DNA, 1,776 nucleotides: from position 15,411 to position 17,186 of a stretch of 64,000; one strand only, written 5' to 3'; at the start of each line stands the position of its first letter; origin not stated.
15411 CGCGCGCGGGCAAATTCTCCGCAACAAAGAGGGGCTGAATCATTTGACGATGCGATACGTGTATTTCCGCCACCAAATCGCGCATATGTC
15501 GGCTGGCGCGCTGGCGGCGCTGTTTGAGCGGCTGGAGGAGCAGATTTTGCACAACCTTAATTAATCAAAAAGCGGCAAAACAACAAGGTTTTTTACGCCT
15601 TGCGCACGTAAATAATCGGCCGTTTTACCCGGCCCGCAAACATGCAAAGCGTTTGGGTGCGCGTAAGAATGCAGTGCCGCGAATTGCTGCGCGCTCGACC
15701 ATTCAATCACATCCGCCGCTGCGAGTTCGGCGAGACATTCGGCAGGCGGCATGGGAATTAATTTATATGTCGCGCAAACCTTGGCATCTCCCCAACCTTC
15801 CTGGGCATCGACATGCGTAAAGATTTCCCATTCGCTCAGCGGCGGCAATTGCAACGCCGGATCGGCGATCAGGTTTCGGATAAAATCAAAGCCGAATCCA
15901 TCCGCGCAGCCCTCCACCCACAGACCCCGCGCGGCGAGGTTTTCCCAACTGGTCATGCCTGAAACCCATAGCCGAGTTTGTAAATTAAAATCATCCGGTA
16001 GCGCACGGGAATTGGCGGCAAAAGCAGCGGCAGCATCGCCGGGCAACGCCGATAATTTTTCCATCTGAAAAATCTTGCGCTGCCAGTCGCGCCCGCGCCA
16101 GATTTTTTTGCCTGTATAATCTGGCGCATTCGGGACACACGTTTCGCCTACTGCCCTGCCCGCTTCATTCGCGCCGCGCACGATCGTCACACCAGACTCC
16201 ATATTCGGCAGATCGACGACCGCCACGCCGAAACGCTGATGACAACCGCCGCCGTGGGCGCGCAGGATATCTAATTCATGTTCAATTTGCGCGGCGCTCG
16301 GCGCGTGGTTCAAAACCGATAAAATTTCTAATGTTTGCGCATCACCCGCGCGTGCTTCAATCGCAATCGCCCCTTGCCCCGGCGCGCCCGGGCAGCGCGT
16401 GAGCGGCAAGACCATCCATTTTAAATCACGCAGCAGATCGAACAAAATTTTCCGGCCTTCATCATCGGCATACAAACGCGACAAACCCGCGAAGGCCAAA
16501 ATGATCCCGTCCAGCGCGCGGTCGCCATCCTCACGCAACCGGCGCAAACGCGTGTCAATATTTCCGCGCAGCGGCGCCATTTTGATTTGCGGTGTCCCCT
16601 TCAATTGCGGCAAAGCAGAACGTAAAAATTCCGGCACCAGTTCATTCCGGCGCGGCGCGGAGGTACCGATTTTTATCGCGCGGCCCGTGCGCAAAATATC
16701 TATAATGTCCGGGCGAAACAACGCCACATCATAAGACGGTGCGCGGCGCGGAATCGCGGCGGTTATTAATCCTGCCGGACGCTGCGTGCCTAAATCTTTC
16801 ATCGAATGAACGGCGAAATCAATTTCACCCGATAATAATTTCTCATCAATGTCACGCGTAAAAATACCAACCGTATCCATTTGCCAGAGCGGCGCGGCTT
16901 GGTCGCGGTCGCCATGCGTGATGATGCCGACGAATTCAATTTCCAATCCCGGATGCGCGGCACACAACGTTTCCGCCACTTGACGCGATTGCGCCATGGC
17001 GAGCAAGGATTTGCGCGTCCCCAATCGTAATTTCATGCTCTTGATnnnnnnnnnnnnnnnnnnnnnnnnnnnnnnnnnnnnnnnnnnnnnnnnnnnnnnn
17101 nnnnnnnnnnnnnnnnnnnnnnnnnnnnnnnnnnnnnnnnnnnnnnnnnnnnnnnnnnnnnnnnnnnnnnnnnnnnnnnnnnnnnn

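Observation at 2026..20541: About 18.5-kb co-directional 'cofactor super-operon': PLP, quinone reductase, heme, NAD and thiamine genes with overlapping stops and starts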

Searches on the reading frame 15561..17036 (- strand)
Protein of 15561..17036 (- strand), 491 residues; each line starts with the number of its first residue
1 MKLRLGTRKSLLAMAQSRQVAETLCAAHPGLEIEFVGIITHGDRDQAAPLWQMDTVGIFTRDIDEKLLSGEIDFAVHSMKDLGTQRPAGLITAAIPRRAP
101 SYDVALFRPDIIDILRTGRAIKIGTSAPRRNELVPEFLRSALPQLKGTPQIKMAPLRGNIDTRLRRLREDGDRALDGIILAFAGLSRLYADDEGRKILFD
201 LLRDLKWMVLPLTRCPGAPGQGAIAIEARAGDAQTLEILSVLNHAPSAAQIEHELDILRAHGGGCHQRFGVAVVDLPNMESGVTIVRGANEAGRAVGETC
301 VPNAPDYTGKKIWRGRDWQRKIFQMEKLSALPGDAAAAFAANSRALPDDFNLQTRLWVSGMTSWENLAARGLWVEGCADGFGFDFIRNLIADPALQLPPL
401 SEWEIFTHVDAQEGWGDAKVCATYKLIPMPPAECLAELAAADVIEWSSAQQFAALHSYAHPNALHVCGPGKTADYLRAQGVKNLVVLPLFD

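Call 4: search_protein_families(library=pfam, proteins=[window:15561-17036:-])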
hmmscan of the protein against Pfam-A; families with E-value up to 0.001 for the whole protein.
window:15561-17036:- (491 aa): 1 family
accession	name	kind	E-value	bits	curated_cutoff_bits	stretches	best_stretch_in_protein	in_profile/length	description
PF01379.25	Porphobil_deam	-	1.8e-52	178.3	22.1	1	3-236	1-206/207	Porphobilinogen deaminase, dipyromethane cofactor binding domain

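Call 8: search_protein_families(library=ncbifam, proteins=[window:15561-17036:-], max_evalue=0.00001)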
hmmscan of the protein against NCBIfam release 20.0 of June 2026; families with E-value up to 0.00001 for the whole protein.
window:15561-17036:- (491 aa): 2 families
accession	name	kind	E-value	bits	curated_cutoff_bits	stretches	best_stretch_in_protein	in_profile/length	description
TIGR00212.1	hemC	equivalog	1.1e-59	201.9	164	1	3-273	1-245/293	hydroxymethylbilane synthase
NF002202.0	PRK01066.1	equivalog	4.1e-26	91.7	251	1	2-197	20-199/241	hydroxymethylbilane synthase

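Call 15: find_homologous_proteins(query=window:15561-17036:-)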
Query window:15561-17036:- (491 aa): 2172 proteins with E <= 0.001 among 8000 candidates; the best 120 are listed.
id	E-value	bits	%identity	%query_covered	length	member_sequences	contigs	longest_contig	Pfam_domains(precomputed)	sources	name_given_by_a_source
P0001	0.0e+0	1122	100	100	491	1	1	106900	PF01379.26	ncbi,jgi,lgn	-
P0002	9.2e-240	814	73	100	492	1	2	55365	PF01379.26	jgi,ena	-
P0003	5.0e-234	795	70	100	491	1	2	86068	PF01379.26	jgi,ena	-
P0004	3.5e-231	786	72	98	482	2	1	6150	PF01379.26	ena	-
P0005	2.8e-225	767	68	100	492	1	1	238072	PF01379.26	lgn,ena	-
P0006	1.5e-212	725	65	100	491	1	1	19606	PF01379.26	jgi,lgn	-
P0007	3.3e-210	717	65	97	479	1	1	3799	PF01379.26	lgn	-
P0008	8.3e-197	673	61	100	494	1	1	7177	PF01379.26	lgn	-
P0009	2.2e-163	562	54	99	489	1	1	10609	PF01379.26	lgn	-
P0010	1.8e-158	546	53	97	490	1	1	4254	PF01379.26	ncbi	-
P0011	1.5e-149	517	49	99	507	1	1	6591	PF01379.26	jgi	jgi:hydroxymethylbilane synthase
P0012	1.8e-149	517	51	97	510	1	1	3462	PF01379.26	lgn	-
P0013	9.6e-146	504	48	99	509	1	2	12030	PF01379.26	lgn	-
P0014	3.6e-142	492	48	100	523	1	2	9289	PF01379.26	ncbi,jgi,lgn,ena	jgi:hydroxymethylbilane synthase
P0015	1.2e-139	484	46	100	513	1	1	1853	PF01379.26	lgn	-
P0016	2.6e-138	480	47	100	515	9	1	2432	PF01379.26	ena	-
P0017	5.0e-138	479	48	99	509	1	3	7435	PF01379.26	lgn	-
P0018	1.5e-137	477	47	100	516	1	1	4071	PF01379.26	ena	-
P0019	5.7e-137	475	46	100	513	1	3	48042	PF01379.26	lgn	-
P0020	7.2e-136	472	48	100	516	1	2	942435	PF01379.26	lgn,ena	-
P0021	5.2e-135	469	61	68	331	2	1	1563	PF01379.26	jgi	jgi:hydroxymethylbilane synthase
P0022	2.0e-134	467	45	100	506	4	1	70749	PF01379.26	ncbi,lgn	-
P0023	2.3e-134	467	46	100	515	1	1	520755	PF01379.26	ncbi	-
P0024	2.5e-134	467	46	100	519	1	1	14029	PF01379.26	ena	-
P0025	2.0e-133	464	45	99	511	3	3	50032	PF01379.26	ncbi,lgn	-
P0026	2.7e-133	463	46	99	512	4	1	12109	PF01379.26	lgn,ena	-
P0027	6.5e-132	459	45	100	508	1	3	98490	PF01379.26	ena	-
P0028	1.4e-127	444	44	99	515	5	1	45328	PF01379.26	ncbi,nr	ncbi:MAG: hydroxymethylbilane synthase [Rickettsiales bacterium]|nr:hydroxymethylbilane synthase [Ri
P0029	4.3e-126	439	46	97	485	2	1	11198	PF01379.26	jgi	-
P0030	1.2e-125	438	45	97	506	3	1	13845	PF01379.26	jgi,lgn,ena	-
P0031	9.3e-121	422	47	99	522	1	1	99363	PF01379.26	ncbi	ncbi:MAG: hypothetical protein RL026_832 [Pseudomonadota bacterium]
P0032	1.4e-120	421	47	99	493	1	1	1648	PF01379.26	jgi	jgi:hydroxymethylbilane synthase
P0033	4.6e-120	420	46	99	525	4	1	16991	PF01379.26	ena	-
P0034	1.5e-119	418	45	98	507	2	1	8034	PF01379.26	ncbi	ncbi:MAG: hydroxymethylbilane synthase [Bdellovibrionota bacterium]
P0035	1.6e-119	418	43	98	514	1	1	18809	PF01379.26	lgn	-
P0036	4.6e-119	416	44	99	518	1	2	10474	PF01379.26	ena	-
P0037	9.3e-119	415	43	97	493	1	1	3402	PF01379.26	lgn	-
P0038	2.0e-118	414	45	99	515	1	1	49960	PF01379.26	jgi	jgi:hydroxymethylbilane synthase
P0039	7.1e-118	412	44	99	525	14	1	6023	PF01379.26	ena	-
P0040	1.3e-117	411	45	99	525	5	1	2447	PF01379.26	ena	-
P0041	1.8e-117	411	44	99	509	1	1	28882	PF01379.26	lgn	-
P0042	3.1e-117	410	44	98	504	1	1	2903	PF01379.26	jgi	jgi:hydroxymethylbilane synthase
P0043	6.0e-117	409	44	99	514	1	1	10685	PF01379.26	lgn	-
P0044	2.0e-116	408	45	99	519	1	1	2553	PF01379.26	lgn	-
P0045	3.2e-116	407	45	100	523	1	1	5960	PF01379.26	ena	-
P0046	4.6e-116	406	43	99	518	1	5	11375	PF01379.26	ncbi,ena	-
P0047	6.3e-116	406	44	100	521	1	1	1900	PF01379.26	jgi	jgi:hydroxymethylbilane synthase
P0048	9.1e-116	405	46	99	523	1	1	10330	PF01379.26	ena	-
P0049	9.4e-116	405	43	99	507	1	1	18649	PF01379.26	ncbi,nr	ncbi:MAG: hydroxymethylbilane synthase [Deltaproteobacteria bacterium]|nr:hydroxymethylbilane syntha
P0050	1.1e-115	405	46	99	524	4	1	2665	PF01379.26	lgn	-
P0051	1.2e-115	405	45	99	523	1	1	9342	PF01379.26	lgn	-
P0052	1.3e-115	405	44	99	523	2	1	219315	PF01379.26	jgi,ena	-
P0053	1.6e-115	405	42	98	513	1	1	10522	PF01379.26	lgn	-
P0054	5.1e-115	403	45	99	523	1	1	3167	PF01379.26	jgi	jgi:hydroxymethylbilane synthase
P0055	6.0e-115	403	46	99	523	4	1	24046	PF01379.26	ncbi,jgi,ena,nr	ncbi:MAG TPA: hydroxymethylbilane synthase [Steroidobacteraceae bacterium]|nr:hydroxymethylbilane sy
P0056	6.0e-115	403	43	98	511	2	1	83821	PF01379.26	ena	-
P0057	6.6e-115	403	45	99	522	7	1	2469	PF01379.26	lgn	-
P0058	9.8e-115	402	44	99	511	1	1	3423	PF01379.26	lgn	-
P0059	1.4e-114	401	46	99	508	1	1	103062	PF01379.26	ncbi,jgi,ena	jgi:hydroxymethylbilane synthase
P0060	1.4e-114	401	44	99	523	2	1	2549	PF01379.26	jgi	jgi:hydroxymethylbilane synthase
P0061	1.8e-114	401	45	98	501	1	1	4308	PF01379.26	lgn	-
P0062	2.7e-114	400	42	97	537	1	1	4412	PF01379.26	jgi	-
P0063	3.0e-114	400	43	98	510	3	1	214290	PF01379.26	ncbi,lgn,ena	-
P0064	3.6e-114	400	45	99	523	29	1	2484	PF01379.26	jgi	-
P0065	3.9e-114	400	44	99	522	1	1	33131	PF01379.26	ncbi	-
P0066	4.3e-114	400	43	99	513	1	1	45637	PF01379.26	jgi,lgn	-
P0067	7.2e-114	399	45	99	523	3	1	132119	PF01379.26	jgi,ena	-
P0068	1.8e-113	398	44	99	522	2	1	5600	PF01379.26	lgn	-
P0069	1.8e-113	398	43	98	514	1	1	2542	PF01379.26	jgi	jgi:hydroxymethylbilane synthase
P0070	1.8e-113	398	43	99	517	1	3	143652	PF01379.26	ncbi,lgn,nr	ncbi:MAG: hydroxymethylbilane synthase [Oligoflexia bacterium]|nr:hydroxymethylbilane synthase [Olig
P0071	2.2e-113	398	44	99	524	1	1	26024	PF01379.26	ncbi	ncbi:MAG: hydroxymethylbilane synthase [Steroidobacteraceae bacterium]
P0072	2.2e-113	397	42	99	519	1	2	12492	PF01379.26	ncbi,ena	-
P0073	2.5e-113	397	45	99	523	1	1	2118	PF01379.26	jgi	jgi:hydroxymethylbilane synthase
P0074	2.9e-113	397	43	99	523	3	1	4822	PF01379.26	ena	-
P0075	3.3e-113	397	46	99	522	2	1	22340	PF01379.26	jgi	jgi:hydroxymethylbilane synthase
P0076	3.6e-113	397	40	100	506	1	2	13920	PF01379.26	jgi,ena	-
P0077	3.7e-113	397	45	99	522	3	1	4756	PF01379.26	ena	-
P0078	5.3e-113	396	44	99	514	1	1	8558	PF01379.26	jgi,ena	jgi:hydroxymethylbilane synthase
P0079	9.3e-113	395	46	99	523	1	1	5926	PF01379.26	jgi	jgi:hydroxymethylbilane synthase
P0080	1.0e-112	395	43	98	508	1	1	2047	PF01379.26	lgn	-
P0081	1.1e-112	395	44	99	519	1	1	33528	PF01379.26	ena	-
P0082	1.2e-112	395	46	99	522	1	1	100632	PF01379.26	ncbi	ncbi:MAG: hydroxymethylbilane synthase [Pseudomonadota bacterium]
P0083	1.3e-112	395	44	98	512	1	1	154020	PF01379.26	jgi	-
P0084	1.4e-112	395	45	99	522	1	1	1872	PF01379.26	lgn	-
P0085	1.8e-112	395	43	97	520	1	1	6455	PF01379.26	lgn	-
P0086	1.9e-112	394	45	99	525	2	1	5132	PF01379.26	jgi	jgi:hydroxymethylbilane synthase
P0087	2.3e-112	394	44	99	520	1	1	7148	PF01379.26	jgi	jgi:hydroxymethylbilane synthase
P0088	2.3e-112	394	44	99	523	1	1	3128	PF01379.26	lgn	-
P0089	2.5e-112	394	45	99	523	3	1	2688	PF01379.26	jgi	jgi:hydroxymethylbilane synthase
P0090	2.5e-112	394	43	99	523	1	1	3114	PF01379.26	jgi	-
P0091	2.5e-112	394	45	100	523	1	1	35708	PF01379.26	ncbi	ncbi:MAG: hydroxymethylbilane synthase [Steroidobacteraceae bacterium]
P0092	3.0e-112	394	45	99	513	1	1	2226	PF01379.26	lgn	-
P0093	3.3e-112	394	44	100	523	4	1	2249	PF01379.26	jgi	jgi:hydroxymethylbilane synthase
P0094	3.8e-112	393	45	99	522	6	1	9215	PF01379.26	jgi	-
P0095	4.0e-112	393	44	99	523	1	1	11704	PF01379.26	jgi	jgi:hydroxymethylbilane synthase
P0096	5.5e-112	393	44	99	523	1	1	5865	PF01379.26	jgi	jgi:hydroxymethylbilane synthase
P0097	6.0e-112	393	43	98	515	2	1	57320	PF01379.26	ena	-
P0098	6.1e-112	393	45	99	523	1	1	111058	PF01379.26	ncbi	-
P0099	7.6e-112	392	43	99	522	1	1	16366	PF01379.26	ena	-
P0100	7.9e-112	392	45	100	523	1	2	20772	PF01379.26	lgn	-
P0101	8.7e-112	392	44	99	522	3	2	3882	PF01379.26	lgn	-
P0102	1.0e-111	392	44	99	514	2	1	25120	PF01379.26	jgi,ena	-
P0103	1.1e-111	392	45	99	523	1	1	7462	PF01379.26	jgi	jgi:hydroxymethylbilane synthase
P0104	1.2e-111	392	42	99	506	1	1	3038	PF01379.26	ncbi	-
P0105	1.5e-111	391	44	99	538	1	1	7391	PF01379.26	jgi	jgi:hydroxymethylbilane synthase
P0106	2.0e-111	391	42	99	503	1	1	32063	PF01379.26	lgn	-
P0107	2.7e-111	391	44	99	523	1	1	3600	PF01379.26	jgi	jgi:hydroxymethylbilane synthase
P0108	3.1e-111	390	44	94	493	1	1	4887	PF01379.26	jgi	jgi:hydroxymethylbilane synthase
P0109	3.8e-111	390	44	99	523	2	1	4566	PF01379.26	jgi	-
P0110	4.0e-111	390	44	99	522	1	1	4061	PF01379.26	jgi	jgi:hydroxymethylbilane synthase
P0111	4.4e-111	390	45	99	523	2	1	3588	PF01379.26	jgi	jgi:hydroxymethylbilane synthase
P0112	4.4e-111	390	42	98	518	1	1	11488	PF01379.26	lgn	-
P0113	4.6e-111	390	45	99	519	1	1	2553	PF01379.26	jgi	jgi:hydroxymethylbilane synthase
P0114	5.4e-111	390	45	99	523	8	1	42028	PF01379.26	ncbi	-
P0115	5.5e-111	390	44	98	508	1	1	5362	PF01379.26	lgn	-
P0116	5.9e-111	390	43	99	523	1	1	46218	PF01379.26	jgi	jgi:hydroxymethylbilane synthase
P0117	6.6e-111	389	44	99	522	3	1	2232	PF01379.26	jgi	jgi:hydroxymethylbilane synthase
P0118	6.7e-111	389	46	99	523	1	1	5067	PF01379.26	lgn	-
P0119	7.2e-111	389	43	98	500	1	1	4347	PF01379.26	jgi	jgi:hydroxymethylbilane synthase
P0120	8.5e-111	389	43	99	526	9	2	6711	PF01379.26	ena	-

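Call 16: find_encoding_contigs(protein=P0001, flank=10000, max_places=3)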
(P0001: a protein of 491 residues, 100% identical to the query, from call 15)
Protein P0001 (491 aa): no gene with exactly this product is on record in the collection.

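Call 17: find_encoding_contigs(protein=P0002, flank=10000, max_places=3)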
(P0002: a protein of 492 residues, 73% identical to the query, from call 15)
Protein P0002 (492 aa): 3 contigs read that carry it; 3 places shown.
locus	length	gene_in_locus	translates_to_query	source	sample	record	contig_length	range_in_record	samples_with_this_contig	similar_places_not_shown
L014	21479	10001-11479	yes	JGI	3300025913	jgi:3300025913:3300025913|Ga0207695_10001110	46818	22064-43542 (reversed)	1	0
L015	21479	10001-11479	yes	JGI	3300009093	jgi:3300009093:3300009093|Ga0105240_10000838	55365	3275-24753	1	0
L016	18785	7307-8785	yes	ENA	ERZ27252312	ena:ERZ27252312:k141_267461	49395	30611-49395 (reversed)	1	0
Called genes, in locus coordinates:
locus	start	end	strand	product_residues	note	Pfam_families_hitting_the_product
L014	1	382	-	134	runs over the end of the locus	PF07323:DUF1465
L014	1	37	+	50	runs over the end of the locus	-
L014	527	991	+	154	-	PF00011:HSP20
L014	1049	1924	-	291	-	-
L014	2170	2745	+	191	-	-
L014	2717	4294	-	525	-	PF11412:DsbD_N, PF02683:DsbD_TM, PF13899:Thioredoxin_7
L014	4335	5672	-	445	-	PF01566:Nramp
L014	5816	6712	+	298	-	PF01680:SOR_SNZ, PF05690:ThiG (weak)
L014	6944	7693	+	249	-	PF01174:SNO, PF07685:GATase_3 (faint)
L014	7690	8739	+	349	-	PF00762:Ferrochelatase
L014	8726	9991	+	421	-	PF00155:Aminotran_1_2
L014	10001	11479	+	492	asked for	PF01379:Porphobil_deam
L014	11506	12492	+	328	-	PF00490:ALAD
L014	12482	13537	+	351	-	PF01208:URO-D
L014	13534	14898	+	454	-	PF04055:Radical_SAM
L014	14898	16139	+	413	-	PF01266:DAO (weak), PF01593:Amino_oxidase, PF13450:NAD_binding_8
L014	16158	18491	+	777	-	PF00795:CN_hydrolase, PF02540:NAD_synthase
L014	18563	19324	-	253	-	PF01553:Acyltransferase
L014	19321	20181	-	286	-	PF13444:Acetyltransf_5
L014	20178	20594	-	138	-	PF05443:ROS_MUCR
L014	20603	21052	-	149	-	PF00583:Acetyltransf_1, PF13673:Acetyltransf_10, PF13508:Acetyltransf_7, PF08445:FR47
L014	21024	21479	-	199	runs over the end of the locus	PF00814:TsaD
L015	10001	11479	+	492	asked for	PF01379:Porphobil_deam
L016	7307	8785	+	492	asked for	PF01379:Porphobil_deam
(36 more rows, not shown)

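Call 19: find_encoding_contigs(protein=P0005, flank=10000, max_places=2)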
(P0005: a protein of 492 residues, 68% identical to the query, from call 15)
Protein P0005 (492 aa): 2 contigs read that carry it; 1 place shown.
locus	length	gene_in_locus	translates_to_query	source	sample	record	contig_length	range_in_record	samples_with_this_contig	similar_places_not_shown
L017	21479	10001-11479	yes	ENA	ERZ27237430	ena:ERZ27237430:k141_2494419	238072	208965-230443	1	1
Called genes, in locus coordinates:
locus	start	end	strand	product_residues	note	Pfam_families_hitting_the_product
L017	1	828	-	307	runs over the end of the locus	-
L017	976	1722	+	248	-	PF00226:DnaJ (weak)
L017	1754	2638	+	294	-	PF00483:NTP_transferase, PF12804:NTP_transf_3 (faint)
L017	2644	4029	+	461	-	PF02878:PGM_PMM_I, PF02879:PGM_PMM_II, PF02880:PGM_PMM_III, PF00408:PGM_PMM_IV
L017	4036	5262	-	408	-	PF00768:Peptidase_S11, PF02113:Peptidase_S13 (faint), PF13354:Beta-lactamase2, PF05036:SPOR (weak)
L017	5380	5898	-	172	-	PF02834:LigT_PEase, PF13563:2_5_RNA_ligase2, PF10469:AKAP7_NLS (faint), PF02834:LigT_PEase (weak)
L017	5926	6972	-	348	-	PF00248:Aldo_ket_red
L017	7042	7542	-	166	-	-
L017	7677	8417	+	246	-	PF01027:Bax1-I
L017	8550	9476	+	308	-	-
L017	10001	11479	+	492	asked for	PF01379:Porphobil_deam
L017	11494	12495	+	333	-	PF00490:ALAD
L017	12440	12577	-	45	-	-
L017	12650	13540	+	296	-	PF01208:URO-D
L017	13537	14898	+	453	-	PF04055:Radical_SAM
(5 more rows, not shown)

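Call 20: find_encoding_contigs(protein=P0003, flank=10000, max_places=2)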
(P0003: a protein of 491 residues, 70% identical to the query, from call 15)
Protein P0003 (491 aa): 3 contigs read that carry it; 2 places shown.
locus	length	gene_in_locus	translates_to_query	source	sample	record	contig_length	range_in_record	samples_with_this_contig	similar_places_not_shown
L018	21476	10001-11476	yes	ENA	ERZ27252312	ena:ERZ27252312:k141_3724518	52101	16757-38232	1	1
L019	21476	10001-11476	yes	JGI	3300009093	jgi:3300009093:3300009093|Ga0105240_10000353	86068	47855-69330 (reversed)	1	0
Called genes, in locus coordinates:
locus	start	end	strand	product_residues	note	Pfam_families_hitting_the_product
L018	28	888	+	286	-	PF00023:Ank (faint), PF13637:Ank_4 (faint), PF13857:Ank_5 (faint), PF13606:Ank_3 (faint), PF12796:Ank_2 (weak)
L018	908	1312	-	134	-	PF07323:DUF1465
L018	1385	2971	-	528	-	PF11412:DsbD_N, PF02683:DsbD_TM, PF13899:Thioredoxin_7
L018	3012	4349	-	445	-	PF01566:Nramp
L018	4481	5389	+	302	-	PF01680:SOR_SNZ, PF05690:ThiG (weak)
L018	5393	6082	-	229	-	PF00023:Ank (faint), PF13606:Ank_3 (faint), PF13637:Ank_4 (faint), PF12796:Ank_2, PF13857:Ank_5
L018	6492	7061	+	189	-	PF07685:GATase_3 (weak), PF01174:SNO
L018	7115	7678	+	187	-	PF00258:Flavodoxin_1 (weak), PF03358:FMN_red, PF12724:Flavodoxin_5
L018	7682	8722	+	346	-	PF00762:Ferrochelatase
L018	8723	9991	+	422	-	PF00155:Aminotran_1_2, PF01053:Cys_Met_Meta_PP (weak)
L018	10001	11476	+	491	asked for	PF01379:Porphobil_deam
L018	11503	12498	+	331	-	PF00490:ALAD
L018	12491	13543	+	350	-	PF01208:URO-D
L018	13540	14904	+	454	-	PF04055:Radical_SAM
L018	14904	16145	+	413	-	PF01266:DAO (weak), PF13454:NAD_binding_9 (weak), PF01593:Amino_oxidase, PF13450:NAD_binding_8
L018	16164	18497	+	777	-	PF00795:CN_hydrolase, PF02540:NAD_synthase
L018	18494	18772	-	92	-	PF17782:WHD_DprA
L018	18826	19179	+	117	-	-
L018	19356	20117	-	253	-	PF01553:Acyltransferase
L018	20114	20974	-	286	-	PF13444:Acetyltransf_5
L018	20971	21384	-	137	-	PF05443:ROS_MUCR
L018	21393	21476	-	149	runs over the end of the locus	PF13420:Acetyltransf_4 (faint), PF00583:Acetyltransf_1, PF13673:Acetyltransf_10, PF13508:Acetyltransf_7, PF08445:FR47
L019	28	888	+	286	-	PF00023:Ank (faint), PF13637:Ank_4 (faint), PF13857:Ank_5 (faint), PF13606:Ank_3 (faint), PF12796:Ank_2 (weak)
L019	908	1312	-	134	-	PF07323:DUF1465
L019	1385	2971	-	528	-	PF11412:DsbD_N, PF02683:DsbD_TM, PF13899:Thioredoxin_7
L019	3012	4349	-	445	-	PF01566:Nramp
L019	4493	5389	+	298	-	PF01680:SOR_SNZ, PF05690:ThiG (weak)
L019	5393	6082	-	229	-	PF00023:Ank (faint), PF13606:Ank_3 (faint), PF13637:Ank_4 (faint), PF12796:Ank_2, PF13857:Ank_5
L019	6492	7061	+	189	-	PF07685:GATase_3 (weak), PF01174:SNO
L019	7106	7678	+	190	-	PF03358:FMN_red, PF00258:Flavodoxin_1 (weak), PF12724:Flavodoxin_5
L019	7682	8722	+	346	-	PF00762:Ferrochelatase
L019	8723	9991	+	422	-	PF00155:Aminotran_1_2, PF01053:Cys_Met_Meta_PP (weak)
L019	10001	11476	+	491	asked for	PF01379:Porphobil_deam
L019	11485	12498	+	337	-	PF00490:ALAD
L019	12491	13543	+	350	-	PF01208:URO-D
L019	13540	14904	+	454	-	PF04055:Radical_SAM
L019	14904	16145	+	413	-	PF01266:DAO (weak), PF13454:NAD_binding_9 (weak), PF01593:Amino_oxidase, PF13450:NAD_binding_8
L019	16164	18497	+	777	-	PF00795:CN_hydrolase, PF02540:NAD_synthase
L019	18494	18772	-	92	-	PF17782:WHD_DprA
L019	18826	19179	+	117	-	-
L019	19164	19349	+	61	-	-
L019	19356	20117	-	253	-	PF01553:Acyltransferase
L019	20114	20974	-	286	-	PF13444:Acetyltransf_5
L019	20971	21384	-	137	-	PF05443:ROS_MUCR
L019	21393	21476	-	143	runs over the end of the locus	PF13420:Acetyltransf_4 (faint), PF13673:Acetyltransf_10, PF00583:Acetyltransf_1, PF13508:Acetyltransf_7, PF08445:FR47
